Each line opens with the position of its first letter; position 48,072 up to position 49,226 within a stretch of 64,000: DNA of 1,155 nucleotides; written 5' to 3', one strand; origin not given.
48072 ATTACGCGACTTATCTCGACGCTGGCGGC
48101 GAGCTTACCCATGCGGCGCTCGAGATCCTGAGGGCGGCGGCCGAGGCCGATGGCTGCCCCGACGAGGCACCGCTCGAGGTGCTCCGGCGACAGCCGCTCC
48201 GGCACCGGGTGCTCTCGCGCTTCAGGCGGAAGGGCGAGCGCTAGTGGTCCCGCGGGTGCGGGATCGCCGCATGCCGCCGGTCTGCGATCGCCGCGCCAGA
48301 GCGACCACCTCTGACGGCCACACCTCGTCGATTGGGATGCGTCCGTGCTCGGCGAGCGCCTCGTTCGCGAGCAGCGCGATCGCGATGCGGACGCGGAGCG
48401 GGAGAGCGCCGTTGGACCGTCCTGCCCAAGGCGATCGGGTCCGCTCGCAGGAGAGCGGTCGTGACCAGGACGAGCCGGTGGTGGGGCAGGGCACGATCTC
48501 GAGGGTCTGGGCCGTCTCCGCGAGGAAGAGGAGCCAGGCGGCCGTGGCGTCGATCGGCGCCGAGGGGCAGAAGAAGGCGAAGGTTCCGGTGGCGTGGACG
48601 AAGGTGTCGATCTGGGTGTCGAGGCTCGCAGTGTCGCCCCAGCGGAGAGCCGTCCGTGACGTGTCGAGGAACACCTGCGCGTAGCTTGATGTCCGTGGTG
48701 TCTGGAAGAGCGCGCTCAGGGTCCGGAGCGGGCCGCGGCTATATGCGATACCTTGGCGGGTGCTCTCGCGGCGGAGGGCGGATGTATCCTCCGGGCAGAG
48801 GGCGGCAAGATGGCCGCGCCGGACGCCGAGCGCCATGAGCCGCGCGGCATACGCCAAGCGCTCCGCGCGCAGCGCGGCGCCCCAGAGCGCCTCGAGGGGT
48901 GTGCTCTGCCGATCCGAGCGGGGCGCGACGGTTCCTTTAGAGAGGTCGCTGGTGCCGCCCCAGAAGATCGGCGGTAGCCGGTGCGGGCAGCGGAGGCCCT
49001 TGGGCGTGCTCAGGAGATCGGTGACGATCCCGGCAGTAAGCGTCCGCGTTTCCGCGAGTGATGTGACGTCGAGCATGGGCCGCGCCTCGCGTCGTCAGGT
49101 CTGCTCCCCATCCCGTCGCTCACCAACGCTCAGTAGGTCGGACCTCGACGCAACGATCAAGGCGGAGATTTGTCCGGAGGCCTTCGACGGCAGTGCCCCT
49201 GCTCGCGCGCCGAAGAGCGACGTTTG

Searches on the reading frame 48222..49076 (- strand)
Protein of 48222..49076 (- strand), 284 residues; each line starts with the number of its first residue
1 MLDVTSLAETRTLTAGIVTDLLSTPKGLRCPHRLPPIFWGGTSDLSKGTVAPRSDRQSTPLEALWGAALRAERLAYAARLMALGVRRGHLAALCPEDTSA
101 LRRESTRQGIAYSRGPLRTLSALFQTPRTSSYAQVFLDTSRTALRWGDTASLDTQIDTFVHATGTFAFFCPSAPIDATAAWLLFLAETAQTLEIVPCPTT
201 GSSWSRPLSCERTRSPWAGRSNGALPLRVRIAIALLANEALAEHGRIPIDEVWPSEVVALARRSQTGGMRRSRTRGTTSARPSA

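Call 8: search_protein_families(library=pfam, proteins=[window:48222-49076:-], max_evalue=0.01)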
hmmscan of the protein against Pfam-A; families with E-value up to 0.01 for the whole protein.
window:48222-49076:- (284 aa): 0 families

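Call 59: search_solved_structures(query=window:48222-49076:-, max_evalue=1)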
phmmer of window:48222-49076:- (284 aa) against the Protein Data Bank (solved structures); distinct sequences matched with E-value up to 1: 1.
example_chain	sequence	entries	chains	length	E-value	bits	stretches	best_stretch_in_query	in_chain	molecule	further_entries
6vw7_B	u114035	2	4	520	0.29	14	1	78-129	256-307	NAD-dependent formate dehydrogenase beta subunit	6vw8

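Call 62: search_protein_families(library=pfam, proteins=[window:48222-49076:-], max_evalue=5)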
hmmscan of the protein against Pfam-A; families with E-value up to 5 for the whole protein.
window:48222-49076:- (284 aa): 0 families

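Call 72: find_homologous_proteins(query=window:48222-49076:-, max_evalue=0.001)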
Query window:48222-49076:- (284 aa): 7 proteins with E <= 0.001 among 6449 candidates.
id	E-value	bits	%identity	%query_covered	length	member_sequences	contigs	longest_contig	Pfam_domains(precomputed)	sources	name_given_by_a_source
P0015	1.0e-180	617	100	100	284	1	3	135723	-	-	-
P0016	1.2e-147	509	85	100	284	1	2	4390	-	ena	-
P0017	1.5e-141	489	81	100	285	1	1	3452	-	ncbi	ncbi:MAG: hypothetical protein AAF913_12325 [Pseudomonadota bacterium]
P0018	1.8e-140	485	84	94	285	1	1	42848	-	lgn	-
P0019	2.8e-139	481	82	100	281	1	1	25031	-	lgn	-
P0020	1.7e-110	387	80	76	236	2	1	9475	-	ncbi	ncbi:MAG: hypothetical protein AAFP23_00210 [Pseudomonadota bacterium]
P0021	3.3e-104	367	82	70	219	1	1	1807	-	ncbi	ncbi:MAG: hypothetical protein AAF968_26425, partial [Pseudomonadota bacterium]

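Call 81: search_protein_representatives(alignment_id=A5)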
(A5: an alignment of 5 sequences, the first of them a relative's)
Query: 5 sequences, 285 profile positions. Proteins with E-value up to 0.001 (for the whole library): 9; up to 1e-10: 6; up to 1e-30: 1. The best 9 are listed.
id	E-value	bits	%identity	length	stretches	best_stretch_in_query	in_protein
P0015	4.6e-175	597.2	-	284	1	1-285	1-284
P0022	5.1e-19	85.1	-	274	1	15-241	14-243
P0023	5.3e-18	81.8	-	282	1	13-233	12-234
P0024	7.2e-13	64.9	-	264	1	30-248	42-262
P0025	9.3e-13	64.5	-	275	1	110-255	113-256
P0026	2.1e-11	60.1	-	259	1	31-233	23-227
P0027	1.7e-05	40.7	-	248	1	27-186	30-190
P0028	2.6e-05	40.1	-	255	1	54-217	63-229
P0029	3.8e-04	36.3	-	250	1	24-202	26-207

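Call 84: search_protein_families(library=pfam, alignment_id=A7, max_evalue=1)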
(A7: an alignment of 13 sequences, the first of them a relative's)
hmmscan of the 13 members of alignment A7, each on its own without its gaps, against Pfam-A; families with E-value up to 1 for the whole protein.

A. member 1, P0015 (284 aa): 0 families

B. families by the number of members that match (of 13 scanned): 3 families
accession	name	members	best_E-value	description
PF05280.16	FlhC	3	0.00066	Flagellar transcriptional activator (FlhC)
PF22022.2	Phage_int_M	2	0.018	Phage integrase central domain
PF22207.2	MCM3_WHD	1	0.95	MCM3 winged helix domain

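Call 85: find_encoding_contigs(protein=P0022, flank=2500, max_places=3)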
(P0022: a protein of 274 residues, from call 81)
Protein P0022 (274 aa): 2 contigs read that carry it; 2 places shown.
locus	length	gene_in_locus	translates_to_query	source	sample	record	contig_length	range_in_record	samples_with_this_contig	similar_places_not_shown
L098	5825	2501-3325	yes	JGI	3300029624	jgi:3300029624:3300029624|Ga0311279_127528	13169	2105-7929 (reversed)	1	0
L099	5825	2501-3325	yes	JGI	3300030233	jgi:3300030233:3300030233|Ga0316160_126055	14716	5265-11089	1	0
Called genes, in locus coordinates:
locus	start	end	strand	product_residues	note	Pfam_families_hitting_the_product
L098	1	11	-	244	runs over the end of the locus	PF21866:DUF6915, PF19419:DUF5983 (weak)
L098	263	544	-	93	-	-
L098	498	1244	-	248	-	-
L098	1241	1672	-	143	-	-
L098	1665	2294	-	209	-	-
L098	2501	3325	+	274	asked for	-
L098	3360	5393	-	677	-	PF02195:ParB_N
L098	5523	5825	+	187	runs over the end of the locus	-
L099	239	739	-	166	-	-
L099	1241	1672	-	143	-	-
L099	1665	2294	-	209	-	-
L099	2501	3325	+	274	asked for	-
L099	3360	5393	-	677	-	PF02195:ParB_N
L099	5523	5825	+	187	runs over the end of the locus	-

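Call 86: find_encoding_contigs(protein=P0023, flank=2500, max_places=3)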
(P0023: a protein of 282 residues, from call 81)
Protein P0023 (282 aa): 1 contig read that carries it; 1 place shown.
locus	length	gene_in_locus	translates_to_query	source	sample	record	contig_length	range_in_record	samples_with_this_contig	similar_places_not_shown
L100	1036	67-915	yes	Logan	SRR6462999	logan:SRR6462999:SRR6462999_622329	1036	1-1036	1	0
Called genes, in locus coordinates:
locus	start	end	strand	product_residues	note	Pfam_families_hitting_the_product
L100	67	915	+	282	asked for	-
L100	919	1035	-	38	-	?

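Call 90: predict_structure(alignment_id=A7)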
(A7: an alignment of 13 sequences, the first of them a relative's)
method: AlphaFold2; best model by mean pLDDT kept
length: 284 residues; sequences in the alignment: 13
mean_pLDDT: 78.9   pTM: 0.79
mean pLDDT of the five models: 78.9, 77.9, 77.3, 77.2, 76.5
residues with pLDDT >= 90: 116; 70-90: 95; 50-70: 32; < 50: 41
segments of 3 or more residues with pLDDT < 50: 42-56, 245-247, 264-284
pLDDT, mean of each block of 10 residues (from residue 1): 58 84 87 79 38 56 94 96 95 95 94 88 93 93 78 92 90 92 93 87 88 84 86 85 59 59 48 36 36
secondary structure, 60 per line:
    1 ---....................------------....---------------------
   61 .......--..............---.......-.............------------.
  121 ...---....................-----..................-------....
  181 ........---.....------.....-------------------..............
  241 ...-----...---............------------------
elements in order: H4-23 H36-39 H61-67 H70-83 H87-93 H95-107 H120-123 H127-146 H152-169 H177-188 E192-196 E203-207 H227-243 H255-266

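Call 92: fold_search(model_id=the predicted structure, library=pdb)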
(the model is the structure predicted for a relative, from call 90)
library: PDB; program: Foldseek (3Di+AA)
matches with E <= 10: 89; with E <= 0.001: 0
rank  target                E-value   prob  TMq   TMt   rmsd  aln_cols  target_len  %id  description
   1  2avu_E                1.2e-02  1.00  0.39  0.65   3.8       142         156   20  Structure of the Escherichia coli FlhDC complex, a prokaryotic heteromeric regulator of transcription (released 2005-12-13)
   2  8j56_C                1.6e-02  1.00  0.39  0.63   3.7       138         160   18  Crystal structure of the FlhDC complex from Cupriavidus necator (released 2024-02-28)
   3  8j56_F                5.1e-02  1.00  0.40  0.66   3.3       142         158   20  Crystal structure of the FlhDC complex from Cupriavidus necator (released 2024-02-28)
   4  8xzi_R                1.3e+00  0.04  0.15  0.14  21.9       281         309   14  Cryo-EM structure of the CMF-019-bound human APLNR-Gi complex (released 2024-03-20)
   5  3chh_B                2.0e+00  0.03  0.14  0.14  20.1       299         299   13  Crystal Structure of Di-iron AurF (released 2008-05-27)
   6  8ffz_B                2.1e+00  0.03  0.11  0.05  22.1       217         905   12  TFIIIA-TFIIIC-Brf1-TBP complex bound to 5S rRNA gene (released 2023-06-21)
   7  4qi0_B                2.3e+00  0.08  0.17  0.26  17.5       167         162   10  X-ray structure of the ROQ domain from murine Roquin-1 (released 2014-07-16)
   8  2jcd_B                2.3e+00  0.02  0.11  0.10  22.7       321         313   15  Structure of the N-oxygenase AurF from Streptomyces thioluteus (released 2007-09-11)
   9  8k4o_E                2.8e+00  0.02  0.13  0.11  20.6       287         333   10  Cryo-EM structure of Kaposi's Sarcoma-Associated Herpesvirus-G Protein-Coupled Receptor (KSHV-GPCR)in complex with CXC (released 2024-07-24)
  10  9lqx_A                2.8e+00  0.01  0.09  0.10  22.4       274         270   13  Cryo-EM structure of the JN241-9-bound state 1c of APLNR homodimer (released 2026-02-04)
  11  3u1k_D                3.0e+00  0.09  0.13  0.07  11.8        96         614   10  Crystal structure of human PNPase (released 2012-02-01)
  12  9lqt_A                3.0e+00  0.02  0.14  0.14  21.0       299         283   12  Cryo-EM structure of the Apo-state APLNR homodimer (released 2026-02-04)
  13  9ydp_R                3.0e+00  0.02  0.12  0.12  22.0       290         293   11  Human delta opioid receptor complex with mini-Gi and agonist DADLE (released 2025-12-10)
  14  7sk4_A                3.1e+00  0.03  0.13  0.12  18.1       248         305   10  Cryo-EM structure of ACKR3 in complex with chemokine N-terminal mutant CXCL12_LRHQ, an intracellular Fab, and an extra (released 2022-07-27)
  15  6ae5                  3.1e+00  0.03  0.11  0.07  10.2       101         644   17  Crystals structure of Classical swine fever virus NS5B (residues 1-672, Y471A mutant, form 1) (released 2018-09-19)
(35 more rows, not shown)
